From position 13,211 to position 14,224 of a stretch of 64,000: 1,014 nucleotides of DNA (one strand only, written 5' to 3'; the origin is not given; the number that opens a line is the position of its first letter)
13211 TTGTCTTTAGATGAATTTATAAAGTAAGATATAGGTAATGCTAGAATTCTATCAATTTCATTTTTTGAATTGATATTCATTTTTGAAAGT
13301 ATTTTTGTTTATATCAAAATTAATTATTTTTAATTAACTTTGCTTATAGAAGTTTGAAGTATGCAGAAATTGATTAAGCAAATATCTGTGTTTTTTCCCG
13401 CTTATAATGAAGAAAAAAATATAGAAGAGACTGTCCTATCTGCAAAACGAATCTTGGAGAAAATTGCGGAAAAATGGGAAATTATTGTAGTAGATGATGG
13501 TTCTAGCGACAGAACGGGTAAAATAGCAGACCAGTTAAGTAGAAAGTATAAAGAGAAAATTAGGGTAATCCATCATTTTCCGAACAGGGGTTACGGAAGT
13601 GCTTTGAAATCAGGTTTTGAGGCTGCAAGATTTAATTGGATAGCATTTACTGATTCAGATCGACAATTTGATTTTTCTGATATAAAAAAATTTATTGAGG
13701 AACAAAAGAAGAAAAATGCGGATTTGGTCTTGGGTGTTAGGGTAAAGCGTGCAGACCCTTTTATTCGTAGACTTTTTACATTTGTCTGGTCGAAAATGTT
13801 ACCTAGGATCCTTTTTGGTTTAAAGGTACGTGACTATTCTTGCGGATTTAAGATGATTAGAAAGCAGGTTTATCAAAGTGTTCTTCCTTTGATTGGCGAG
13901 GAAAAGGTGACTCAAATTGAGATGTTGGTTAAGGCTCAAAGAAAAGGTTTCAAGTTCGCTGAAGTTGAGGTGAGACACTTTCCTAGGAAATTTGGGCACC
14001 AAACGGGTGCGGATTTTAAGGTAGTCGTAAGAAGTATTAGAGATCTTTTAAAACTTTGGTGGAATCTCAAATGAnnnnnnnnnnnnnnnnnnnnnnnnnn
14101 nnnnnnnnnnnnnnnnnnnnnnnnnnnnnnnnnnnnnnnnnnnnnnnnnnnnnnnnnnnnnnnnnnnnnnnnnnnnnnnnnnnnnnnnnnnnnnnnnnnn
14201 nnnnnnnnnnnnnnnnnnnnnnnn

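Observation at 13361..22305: Alternating GT2 / GT-C modules reminiscent of three-component (ArnC/ArnT, GtrB/GtrC) glycosylation systems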

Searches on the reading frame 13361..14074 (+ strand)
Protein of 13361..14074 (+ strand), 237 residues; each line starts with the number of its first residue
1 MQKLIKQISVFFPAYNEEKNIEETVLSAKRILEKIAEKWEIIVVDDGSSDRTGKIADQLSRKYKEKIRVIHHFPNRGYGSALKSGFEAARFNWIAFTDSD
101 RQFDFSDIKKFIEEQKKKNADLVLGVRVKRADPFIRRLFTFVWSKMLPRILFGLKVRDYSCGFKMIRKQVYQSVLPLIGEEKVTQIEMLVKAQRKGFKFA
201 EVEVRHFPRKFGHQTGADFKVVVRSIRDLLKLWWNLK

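Call 4: search_protein_families(library=pfam, proteins=[window:13361-14074:+], max_evalue=0.01)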
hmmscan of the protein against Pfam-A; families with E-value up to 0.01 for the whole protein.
window:13361-14074:+ (237 aa): 4 families
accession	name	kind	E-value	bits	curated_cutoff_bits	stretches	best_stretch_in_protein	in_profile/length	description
PF00535.33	Glycos_transf_2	-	4.4e-34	118.3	23.3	1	9-173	1-166/168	Glycosyl transferase family 2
PF13641.12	Glyco_tranf_2_3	-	7.5e-08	33.1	27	1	7-100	2-96/230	Glycosyltransferase like family 2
PF10111.15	Glyco_tranf_2_2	-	5.6e-07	29.8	27.3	1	9-111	1-102/276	Glycosyltransferase like family 2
PF15935.10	RnlA_toxin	-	0.00097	19.8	27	0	29-74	16-61/87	RNase LS, bacterial toxin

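Call 6: search_protein_families(library=ncbifam, proteins=[window:13361-14074:+], max_evalue=0.001)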
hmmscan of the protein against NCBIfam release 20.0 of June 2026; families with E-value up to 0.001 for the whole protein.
window:13361-14074:+ (237 aa): 26 families (the best 25 are shown)
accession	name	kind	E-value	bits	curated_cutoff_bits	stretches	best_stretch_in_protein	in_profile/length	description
NF007986.1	PRK10714.1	equivalog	4.5e-24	85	529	1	3-219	3-213/316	undecaprenyl-phosphate 4-deoxy-4-formamido-L-arabinose transferase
TIGR03937.1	PgaC_IcaA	equivalog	1.2e-18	67.3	422.3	1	5-116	44-151/407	poly-beta-1,6-N-acetyl-D-glucosamine synthase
NF047683.1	TeichurnBiosyTuaG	equivalog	9.9e-17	61.4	400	1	1-119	1-115/252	teichuronic acid biosynthesis protein TuaG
NF047588.1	GlcsyltransPgfSStrep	equivalog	1.5e-15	57.2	500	1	7-177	2-170/308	glycosyltransferase PgfS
NF041391.1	DPhHxTase_Halo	equivalog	9.1e-15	54.2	375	1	14-209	3-186/213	dolichyl-phosphate hexose transferase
NF058614.1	PPMAGASynPpgS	equivalog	2e-14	53.6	370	1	10-201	4-191/226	polyprenyl-phospho-N-acetylgalactosaminyl synthase PpgS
NF007482.0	PRK10073.1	equivalog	4.4e-14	52.2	423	1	3-119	3-114/334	glycosyltransferase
NF053739.1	GlytfEpsEBac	equivalog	5.2e-13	48.6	450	1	7-126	2-118/265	glycosyltransferase EpsE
TIGR03965.1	mycofact_glyco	equivalog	6.1e-13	48.4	280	1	5-100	73-164/467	mycofactocin biosynthesis glycosyltransferase MftF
TIGR04283.1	glyco_like_mftF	equivalog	7.1e-13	48.6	182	1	8-143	1-126/221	TIGR04283 family arsenosugar biosynthesis glycosyltransferase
NF041875.1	EPS_EpsD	equivalog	1.2e-12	48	370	1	8-142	1-129/325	exopolysaccharide biosynthesis glycosyltransferase EpsD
NF010496.0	PRK13915.1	equivalog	2e-12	46.8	262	1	4-101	29-127/307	glucosyl-3-phosphoglycerate synthase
TIGR04182.1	glyco_TIGR04182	equivalog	5.4e-12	45.7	325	1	8-215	2-199/293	S-layer glycoprotein N-glycosyltransferase AglJ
NF038302.1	EPS_HpsE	equivalog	1.2e-11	44.2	300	1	8-106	3-102/307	hormogonium polysaccharide biosynthesis glycosyltransferase HpsE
TIGR03469.1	HpnB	hypoth_equivalog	9e-11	41.4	379.25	1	6-124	44-169/386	hopene-associated glycosyltransferase HpnB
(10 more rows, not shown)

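Call 13: search_solved_structures(query=window:13361-14074:+, max_evalue=0.00001)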
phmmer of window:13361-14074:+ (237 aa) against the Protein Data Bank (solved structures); distinct sequences matched with E-value up to 0.00001: 14.
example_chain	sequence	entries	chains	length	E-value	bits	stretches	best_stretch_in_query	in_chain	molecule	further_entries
9bhc_C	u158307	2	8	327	1.9e-18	70.2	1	5-223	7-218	Undecaprenyl-phosphate 4-deoxy-4-formamido-L-arabinose transferase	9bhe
8vxh_A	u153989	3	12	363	2.6e-18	69.8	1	5-223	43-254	Undecaprenyl-phosphate 4-deoxy-4-formamido-L-arabinose transferase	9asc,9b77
9hwj_A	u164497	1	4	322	2.6e-18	69.8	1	5-225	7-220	Undecaprenyl-phosphate 4-deoxy-4-formamido-L-arabinose transferase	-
5mlz_A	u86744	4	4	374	1.9e-16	63.7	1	7-202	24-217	Dolichol monophosphate mannose synthase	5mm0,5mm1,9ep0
3bcv_A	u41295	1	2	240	4.4e-12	49.4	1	3-108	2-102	Putative glycosyltransferase protein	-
2z87_A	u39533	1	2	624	2e-11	47.3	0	4-117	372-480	Chondroitin synthase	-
2z86_A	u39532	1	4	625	2e-11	47.3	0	4-117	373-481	Chondroitin synthase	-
5ekp_C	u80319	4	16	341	2.2e-10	43.9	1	7-175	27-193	Uncharacterized glycosyltransferase sll0501 | Glycosyltransferase sll0501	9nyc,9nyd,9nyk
5eke_A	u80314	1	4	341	2.2e-10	43.9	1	7-175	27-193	Uncharacterized glycosyltransferase sll0501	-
9nye_A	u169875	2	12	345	2.2e-10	43.9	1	7-175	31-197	Glycosyltransferase sll0501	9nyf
5hea_A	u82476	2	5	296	3.7e-07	33.3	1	8-101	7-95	Putative glycosyltransferase (GalT1)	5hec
6h1j_A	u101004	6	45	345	5.9e-07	32.7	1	5-126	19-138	Probable ss-1,3-N-acetylglucosaminyltransferase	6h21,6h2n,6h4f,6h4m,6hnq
6p61_A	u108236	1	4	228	2.8e-06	30.4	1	6-104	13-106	Glycosyltransferase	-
5tze_C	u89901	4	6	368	6.6e-06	29.2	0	8-115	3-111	Glycosyl transferase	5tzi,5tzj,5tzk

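Call 17: find_encoding_contigs(protein=window:13361-14074:+, flank=10000, max_places=6)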
Protein window:13361-14074:+ (237 aa): 2 contigs read that carry it; 1 place shown.
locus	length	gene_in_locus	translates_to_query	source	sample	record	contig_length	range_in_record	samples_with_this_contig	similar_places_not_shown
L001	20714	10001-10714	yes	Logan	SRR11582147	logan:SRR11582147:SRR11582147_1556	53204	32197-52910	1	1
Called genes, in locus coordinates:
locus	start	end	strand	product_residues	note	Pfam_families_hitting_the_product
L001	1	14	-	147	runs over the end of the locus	PF08534:Redoxin, PF00578:AhpC-TSA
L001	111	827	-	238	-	PF01746:tRNA_m1G_MT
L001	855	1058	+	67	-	-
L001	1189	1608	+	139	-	PF02578:Cu-oxidase_4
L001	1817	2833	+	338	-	PF25973:BSH_CzcB (faint), PF25940:LcnD_C, PF25990:Beta-barrel_YknX (weak)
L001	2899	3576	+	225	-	PF00005:ABC_tran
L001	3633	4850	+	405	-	PF12704:MacB_PCD, PF02687:FtsX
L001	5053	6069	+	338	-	PF01300:Sua5_yciO_yrdC, PF03481:Sua5_C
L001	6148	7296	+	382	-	PF00535:Glycos_transf_2, PF04138:GtrA_DPMS_TM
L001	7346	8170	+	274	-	-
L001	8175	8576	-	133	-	PF12172:zf-ChsH2, PF01796:OB_ChsH2_C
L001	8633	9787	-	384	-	-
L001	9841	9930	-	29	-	-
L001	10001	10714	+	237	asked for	PF13641:Glyco_tranf_2_3, PF00535:Glycos_transf_2, PF10111:Glyco_tranf_2_2 (weak)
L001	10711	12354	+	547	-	PF13231:PMT_2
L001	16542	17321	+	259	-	PF00535:Glycos_transf_2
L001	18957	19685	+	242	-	PF00535:Glycos_transf_2, PF10111:Glyco_tranf_2_2, PF13641:Glyco_tranf_2_3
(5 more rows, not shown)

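Call 46: find_homologous_proteins(query=window:13361-14074:+, max_evalue=1e-10)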
Query window:13361-14074:+ (237 aa): 3862 proteins with E <= 1e-10 among 4827 candidates; the best 120 are listed.
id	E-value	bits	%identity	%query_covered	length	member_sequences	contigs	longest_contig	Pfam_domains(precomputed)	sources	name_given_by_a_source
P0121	4.7e-152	522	100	100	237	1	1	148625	PF10111.15,PF13641.13,PF00535.33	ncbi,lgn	-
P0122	1.6e-115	403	72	100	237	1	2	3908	PF00535.33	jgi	jgi:glycosyltransferase involved in cell wall biosynthesis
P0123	1.4e-114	400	73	100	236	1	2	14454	PF00535.33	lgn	-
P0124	5.8e-114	398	72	100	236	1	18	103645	PF13641.13,PF00535.33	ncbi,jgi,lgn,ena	-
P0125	6.8e-114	397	74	100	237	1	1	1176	PF10111.15,PF13641.13,PF00535.33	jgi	jgi:glycosyltransferase involved in cell wall biosynthesis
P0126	7.9e-113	394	72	100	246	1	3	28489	PF10111.15,PF13641.13,PF00535.33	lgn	-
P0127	8.4e-113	394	71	100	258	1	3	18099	PF00535.33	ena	-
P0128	2.8e-112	392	71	100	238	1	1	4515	PF00535.33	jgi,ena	-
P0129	5.6e-112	391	73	100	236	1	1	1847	PF10111.15,PF00535.33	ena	-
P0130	9.4e-112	390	69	100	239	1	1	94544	PF00535.33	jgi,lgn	-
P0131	1.1e-111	390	70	100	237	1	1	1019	PF13641.13,PF00535.33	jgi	jgi:glycosyltransferase involved in cell wall biosynthesis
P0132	2.0e-111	389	70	100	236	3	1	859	PF00535.33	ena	-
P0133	3.8e-111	388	69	100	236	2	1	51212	PF10111.15,PF13641.13,PF00535.33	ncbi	-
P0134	4.1e-111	388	70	100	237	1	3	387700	PF10111.15,PF13641.13,PF00535.33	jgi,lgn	jgi:glycosyltransferase involved in cell wall biosynthesis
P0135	4.5e-111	388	73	100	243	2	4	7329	PF13641.13,PF00535.33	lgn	-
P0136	4.7e-111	388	72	98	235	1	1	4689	PF10111.15,PF13641.13,PF00535.33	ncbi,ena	-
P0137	7.2e-111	387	71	100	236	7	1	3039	PF10111.15,PF00535.33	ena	-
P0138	1.0e-110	387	70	100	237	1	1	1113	PF13641.13,PF00535.33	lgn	-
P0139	1.4e-110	386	70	100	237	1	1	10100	PF13641.13,PF00535.33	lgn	-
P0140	1.6e-110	386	69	100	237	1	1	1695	PF00535.33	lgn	-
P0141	7.2e-110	384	69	100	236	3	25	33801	PF13641.13,PF00535.33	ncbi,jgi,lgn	-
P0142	9.9e-110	384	69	97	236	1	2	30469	PF00535.33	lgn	-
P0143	1.9e-109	383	70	100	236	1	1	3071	PF10111.15,PF00535.33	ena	-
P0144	2.1e-109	383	70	100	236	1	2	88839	PF00535.33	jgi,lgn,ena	-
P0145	2.2e-109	383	70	100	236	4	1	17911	PF10111.15,PF00535.33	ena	-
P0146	2.4e-109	382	68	100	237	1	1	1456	PF00535.33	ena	-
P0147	5.6e-109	381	68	100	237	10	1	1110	PF13641.13,PF00535.33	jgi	-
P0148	5.7e-109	381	70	100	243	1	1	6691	PF10111.15,PF00535.33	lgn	-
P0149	1.0e-108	380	69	100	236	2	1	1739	PF10111.15,PF00535.33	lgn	-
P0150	1.3e-108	380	69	100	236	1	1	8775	PF00535.33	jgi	jgi:glycosyltransferase involved in cell wall biosynthesis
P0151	2.3e-108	379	70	100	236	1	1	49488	PF10111.15,PF13641.13,PF00535.33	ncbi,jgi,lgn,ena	-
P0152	3.9e-108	378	68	99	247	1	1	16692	PF10111.15,PF13641.13,PF00535.33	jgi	jgi:glycosyltransferase involved in cell wall biosynthesis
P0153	5.4e-108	378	68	100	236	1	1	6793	PF10111.15,PF13641.13,PF00535.33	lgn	-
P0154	1.0e-107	377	69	99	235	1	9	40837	PF13641.13,PF00535.33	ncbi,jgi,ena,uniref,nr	ncbi:hypothetical protein A2188_03370 [Candidatus Woesebacteria bacterium RIFOXYA1_FULL_43_9]|uniref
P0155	1.3e-107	377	69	99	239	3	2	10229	PF10111.15,PF13641.13,PF00535.33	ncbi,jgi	jgi:glycosyltransferase involved in cell wall biosynthesis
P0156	1.6e-107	376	69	100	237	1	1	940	PF10111.15,PF13641.13,PF00535.33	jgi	jgi:glycosyltransferase involved in cell wall biosynthesis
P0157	1.7e-107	376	68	100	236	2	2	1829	PF00535.33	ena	-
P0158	2.0e-107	376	67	100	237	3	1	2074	PF13641.13,PF00535.33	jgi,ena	-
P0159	3.3e-107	375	68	100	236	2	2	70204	PF10111.15,PF00535.33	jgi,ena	jgi:glycosyltransferase involved in cell wall biosynthesis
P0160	3.4e-107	375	68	100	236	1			PF10111.15,PF13641.13,PF00535.33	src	-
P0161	3.5e-107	375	67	100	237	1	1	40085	PF13641.13,PF00535.33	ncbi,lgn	-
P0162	5.6e-107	375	70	100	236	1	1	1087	PF13641.13,PF00535.33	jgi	jgi:dolichol-phosphate mannosyltransferase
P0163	6.0e-107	375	68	100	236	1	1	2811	PF10111.15,PF13641.13,PF00535.33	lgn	-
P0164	6.4e-107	374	68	100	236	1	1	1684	PF00535.33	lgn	-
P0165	8.8e-107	374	67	100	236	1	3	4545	PF00535.33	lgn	-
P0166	9.2e-107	374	70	100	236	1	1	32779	PF00535.33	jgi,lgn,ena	-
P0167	1.0e-106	374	69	97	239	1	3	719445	PF10111.15,PF00535.33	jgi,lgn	-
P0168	1.4e-106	373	68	100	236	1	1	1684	PF00535.33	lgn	-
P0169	1.6e-106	373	68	100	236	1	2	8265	PF10111.15,PF00535.33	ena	-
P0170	1.8e-106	373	65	100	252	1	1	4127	PF00535.33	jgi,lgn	jgi:glycosyltransferase involved in cell wall biosynthesis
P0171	3.2e-106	372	67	100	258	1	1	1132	PF00535.33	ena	-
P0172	5.4e-106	371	67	100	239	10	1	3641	PF13641.13,PF00535.33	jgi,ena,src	-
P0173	7.3e-106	371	68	100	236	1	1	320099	PF13641.13,PF00535.33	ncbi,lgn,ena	-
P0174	8.5e-106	371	68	100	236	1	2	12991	PF13641.13,PF00535.33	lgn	-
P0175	1.1e-105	370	69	97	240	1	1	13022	PF10111.15,PF00535.33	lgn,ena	-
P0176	1.2e-105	370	68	100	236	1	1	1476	PF13641.13,PF00535.33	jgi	jgi:glycosyltransferase involved in cell wall biosynthesis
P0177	1.3e-105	370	67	100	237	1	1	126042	PF13641.13,PF00535.33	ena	-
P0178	1.3e-105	370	68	100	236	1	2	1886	PF00535.33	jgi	jgi:glycosyltransferase involved in cell wall biosynthesis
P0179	1.7e-105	370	68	100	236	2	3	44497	PF10111.15,PF13641.13,PF00535.33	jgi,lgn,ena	-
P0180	2.0e-105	370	68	100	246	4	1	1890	PF10111.15,PF13641.13,PF00535.33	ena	-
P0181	2.1e-105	370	65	100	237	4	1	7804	PF13641.13,PF00535.33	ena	-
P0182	4.0e-105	369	67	100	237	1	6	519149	PF13641.13,PF00535.33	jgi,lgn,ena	-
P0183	4.6e-105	368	69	99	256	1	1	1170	PF10111.15,PF00535.33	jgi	-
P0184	5.2e-105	368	70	98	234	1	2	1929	PF10111.15,PF13641.13,PF00535.33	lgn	-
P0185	8.7e-105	368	70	98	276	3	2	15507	PF10111.15,PF00535.33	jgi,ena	-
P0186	9.9e-105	367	67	100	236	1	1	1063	PF10111.15,PF13641.13,PF00535.33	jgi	jgi:glycosyltransferase involved in cell wall biosynthesis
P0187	1.0e-104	367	68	98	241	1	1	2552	PF10111.15,PF13641.13,PF00535.33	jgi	jgi:glycosyltransferase involved in cell wall biosynthesis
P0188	1.0e-104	367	69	100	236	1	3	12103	PF10111.15,PF13641.13,PF00535.33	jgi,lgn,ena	-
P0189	1.3e-104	367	68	100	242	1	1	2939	PF13641.13,PF00535.33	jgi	jgi:glycosyltransferase involved in cell wall biosynthesis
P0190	1.6e-104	367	67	100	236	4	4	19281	PF00535.33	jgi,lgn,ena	-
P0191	2.1e-104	366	67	98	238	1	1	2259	PF10111.15,PF13641.13,PF00535.33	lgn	-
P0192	2.8e-104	366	68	100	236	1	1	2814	PF10111.15,PF13641.13,PF00535.33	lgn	-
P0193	3.5e-104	366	67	100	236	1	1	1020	PF10111.15,PF13641.13,PF00535.33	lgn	-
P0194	6.0e-104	365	67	100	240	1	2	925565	PF00535.33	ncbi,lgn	-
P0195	6.2e-104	365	68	99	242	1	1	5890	PF00535.33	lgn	-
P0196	1.5e-103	363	69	98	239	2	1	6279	PF10111.15,PF13641.13,PF00535.33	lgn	-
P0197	1.7e-103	363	66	100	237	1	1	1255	PF00535.33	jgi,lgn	-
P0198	2.2e-103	363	67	100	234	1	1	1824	PF10111.15,PF00535.33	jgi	-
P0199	2.6e-103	363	66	100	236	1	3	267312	PF10111.15,PF00535.33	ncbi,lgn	-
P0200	1.0e-102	361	69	100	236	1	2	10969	PF10111.15,PF13641.13,PF00535.33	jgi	-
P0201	6.1e-102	358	66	100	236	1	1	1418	PF10111.15,PF13641.13,PF00535.33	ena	-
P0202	8.0e-102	358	65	100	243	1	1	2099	PF10111.15,PF00535.33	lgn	-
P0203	1.1e-101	357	68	98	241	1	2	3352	PF00535.33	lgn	-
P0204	1.5e-101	357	66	100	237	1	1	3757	PF00535.33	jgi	jgi:glycosyltransferase involved in cell wall biosynthesis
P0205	2.7e-101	356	67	100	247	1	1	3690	PF00535.33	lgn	-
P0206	1.1e-100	354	65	98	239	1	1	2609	PF10111.15,PF13641.13,PF00535.33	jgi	jgi:glycosyltransferase involved in cell wall biosynthesis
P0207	2.3e-100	353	67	97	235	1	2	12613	PF00535.33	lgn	-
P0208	2.6e-100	353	66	100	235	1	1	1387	PF10111.15,PF13641.13,PF00535.33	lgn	-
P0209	3.2e-100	353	66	98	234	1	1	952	PF13641.13,PF00535.33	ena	-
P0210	5.3e-100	352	69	98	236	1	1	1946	PF00535.33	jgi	jgi:dolichol-phosphate mannosyltransferase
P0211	1.0e-99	351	65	98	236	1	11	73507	PF00535.33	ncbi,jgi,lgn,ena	-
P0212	2.7e-99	350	66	99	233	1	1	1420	PF10111.15,PF00535.33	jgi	jgi:glycosyltransferase involved in cell wall biosynthesis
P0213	4.6e-99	349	67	98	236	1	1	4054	PF10111.15,PF00535.33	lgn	-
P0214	5.1e-99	349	66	99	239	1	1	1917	PF10111.15,PF00535.33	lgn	-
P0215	5.2e-99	349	64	100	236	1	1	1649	PF10111.15,PF00535.33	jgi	jgi:glycosyltransferase involved in cell wall biosynthesis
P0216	7.9e-99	348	66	98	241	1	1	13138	PF13641.13,PF00535.33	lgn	-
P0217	1.0e-98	348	65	99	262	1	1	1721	PF10111.15,PF00535.33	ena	-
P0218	3.5e-98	346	66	99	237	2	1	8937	PF10111.15,PF13641.13,PF00535.33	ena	-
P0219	1.5e-97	344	65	97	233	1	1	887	PF00535.33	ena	-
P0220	2.3e-97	343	66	100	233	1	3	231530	PF10111.15,PF00535.33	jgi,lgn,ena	-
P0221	5.0e-97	342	66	98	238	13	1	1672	PF13641.13,PF00535.33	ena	-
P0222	9.7e-97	341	65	100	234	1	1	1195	PF10111.15,PF13641.13,PF00535.33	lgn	-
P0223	1.3e-96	341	65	97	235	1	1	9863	PF10111.15,PF00535.33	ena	-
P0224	1.6e-96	341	62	100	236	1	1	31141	PF10111.15,PF13641.13,PF00535.33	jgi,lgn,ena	-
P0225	3.1e-96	340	63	100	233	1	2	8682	PF10111.15,PF13641.13,PF00535.33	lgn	-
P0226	3.7e-96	339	64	98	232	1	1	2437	PF10111.15,PF13641.13,PF00535.33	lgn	-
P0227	3.8e-96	339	65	100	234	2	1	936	PF10111.15,PF13641.13,PF00535.33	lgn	-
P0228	6.2e-96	339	62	100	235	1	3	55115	PF13641.13,PF00535.33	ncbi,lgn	-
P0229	9.7e-96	338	65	98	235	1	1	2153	PF13641.13,PF00535.33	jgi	jgi:glycosyltransferase involved in cell wall biosynthesis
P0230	1.0e-95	338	65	98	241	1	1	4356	PF13641.13,PF00535.33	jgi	jgi:glycosyltransferase involved in cell wall biosynthesis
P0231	1.1e-95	338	64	100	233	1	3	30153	PF13641.13,PF00535.33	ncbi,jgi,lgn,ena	-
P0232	1.1e-95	338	65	98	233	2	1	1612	PF00535.33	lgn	-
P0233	1.1e-95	338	62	100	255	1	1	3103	PF13641.13,PF00535.33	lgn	-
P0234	1.7e-95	337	68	89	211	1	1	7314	PF00535.33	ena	-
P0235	1.8e-95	337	64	100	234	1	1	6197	PF10111.15,PF00535.33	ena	-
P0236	2.0e-95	337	62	98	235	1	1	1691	PF10111.15,PF00535.33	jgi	jgi:glycosyltransferase involved in cell wall biosynthesis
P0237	3.5e-95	336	63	100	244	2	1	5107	PF10111.15,PF13641.13,PF00535.33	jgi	jgi:glycosyltransferase involved in cell wall biosynthesis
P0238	3.8e-95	336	64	98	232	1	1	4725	PF00535.33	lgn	-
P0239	1.2e-94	334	65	100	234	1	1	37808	PF10111.15,PF00535.33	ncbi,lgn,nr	ncbi:glycosyltransferase family 2 protein [Candidatus Woesebacteria bacterium]|nr:glycosyltransferas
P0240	1.3e-94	334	63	98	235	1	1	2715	PF10111.15,PF00535.33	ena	-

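Call 52: predict_structure(alignment_id=A2)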
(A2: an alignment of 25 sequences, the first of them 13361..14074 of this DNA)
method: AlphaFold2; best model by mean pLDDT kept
length: 237 residues; sequences in the alignment: 25
mean_pLDDT: 88.9   pTM: 0.86
mean pLDDT of the five models: 88.9, 88.6, 88.4, 87.8, 85.4
residues with pLDDT >= 90: 142; 70-90: 77; 50-70: 18; < 50: 0
segments of 3 or more residues with pLDDT < 50: none
pLDDT, mean of each block of 10 residues (from residue 1): 91 94 97 97 94 97 95 82 94 95 94 97 88 71 79 79 93 92 89 95 85 65 82 89
secondary structure, 60 per line:
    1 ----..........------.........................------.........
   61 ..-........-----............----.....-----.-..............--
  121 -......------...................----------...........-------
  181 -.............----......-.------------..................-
elements in order: E5-14 H21-35 E36-45 H52-62 E67-71 H77-88 E93-97 H105-118 E122-127 H134-152 E163-167 H168-173 H182-194 E199-204 H219-236
